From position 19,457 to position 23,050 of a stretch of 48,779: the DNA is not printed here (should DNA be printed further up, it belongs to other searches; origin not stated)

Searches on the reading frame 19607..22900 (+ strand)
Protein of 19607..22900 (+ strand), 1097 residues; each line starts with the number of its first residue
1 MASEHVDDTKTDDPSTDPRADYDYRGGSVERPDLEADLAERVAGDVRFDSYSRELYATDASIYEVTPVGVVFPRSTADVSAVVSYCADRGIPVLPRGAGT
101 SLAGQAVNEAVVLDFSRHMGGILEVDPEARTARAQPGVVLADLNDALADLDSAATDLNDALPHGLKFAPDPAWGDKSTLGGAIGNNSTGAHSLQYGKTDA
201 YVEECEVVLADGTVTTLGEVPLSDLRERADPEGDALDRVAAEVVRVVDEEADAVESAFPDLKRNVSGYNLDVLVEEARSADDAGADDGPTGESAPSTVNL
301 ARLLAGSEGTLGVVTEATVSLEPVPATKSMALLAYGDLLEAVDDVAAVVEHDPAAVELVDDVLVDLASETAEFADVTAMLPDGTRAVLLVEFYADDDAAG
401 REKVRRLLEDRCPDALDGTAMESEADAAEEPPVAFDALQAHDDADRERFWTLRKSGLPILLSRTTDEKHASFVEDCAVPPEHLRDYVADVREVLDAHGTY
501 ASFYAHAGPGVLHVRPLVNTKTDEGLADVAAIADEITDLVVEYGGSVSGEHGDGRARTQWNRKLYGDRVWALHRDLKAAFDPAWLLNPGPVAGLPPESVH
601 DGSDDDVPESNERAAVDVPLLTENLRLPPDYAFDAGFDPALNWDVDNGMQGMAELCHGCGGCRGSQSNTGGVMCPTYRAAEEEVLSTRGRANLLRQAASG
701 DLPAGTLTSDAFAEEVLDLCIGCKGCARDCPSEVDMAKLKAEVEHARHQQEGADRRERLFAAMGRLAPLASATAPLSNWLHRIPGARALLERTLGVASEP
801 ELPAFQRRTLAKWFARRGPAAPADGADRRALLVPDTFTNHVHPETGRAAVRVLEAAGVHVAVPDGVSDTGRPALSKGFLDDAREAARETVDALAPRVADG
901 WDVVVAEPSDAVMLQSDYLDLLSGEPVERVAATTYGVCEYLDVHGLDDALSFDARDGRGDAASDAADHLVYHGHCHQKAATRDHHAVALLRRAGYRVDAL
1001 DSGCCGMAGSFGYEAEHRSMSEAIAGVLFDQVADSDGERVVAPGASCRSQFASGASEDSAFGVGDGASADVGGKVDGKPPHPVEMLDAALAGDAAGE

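Call 97: search_protein_families(library=pfam, proteins=[window:19607-22900:+], max_evalue=0.001)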
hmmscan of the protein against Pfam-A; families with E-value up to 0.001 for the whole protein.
window:19607-22900:+ (1097 aa): 7 families
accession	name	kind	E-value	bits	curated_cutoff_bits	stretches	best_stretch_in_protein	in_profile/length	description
PF02913.24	FAD-oxidase_C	-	5.6e-59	200.3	21.2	1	325-590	2-247/248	FAD linked oxidases, C-terminal domain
PF01565.28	FAD_binding_4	-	4.8e-40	136.9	26.4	1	69-217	3-138/139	FAD binding domain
PF13183.11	Fer4_8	-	2.5e-08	34.8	27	1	653-734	2-68/68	4Fe-4S dicluster domain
PF13534.11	Fer4_17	-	2.4e-07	31.6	22.2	1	656-735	2-61/61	4Fe-4S dicluster domain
PF02754.22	CCG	-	1e-06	29.2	20.6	1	971-1051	3-84/85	Cysteine-rich domain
PF13237.11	Fer4_10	-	0.0003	21.1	25.5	0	717-740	6-22/53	4Fe-4S dicluster domain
PF13187.11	Fer4_9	-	0.00039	20.8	27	0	720-742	2-24/52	4Fe-4S dicluster domain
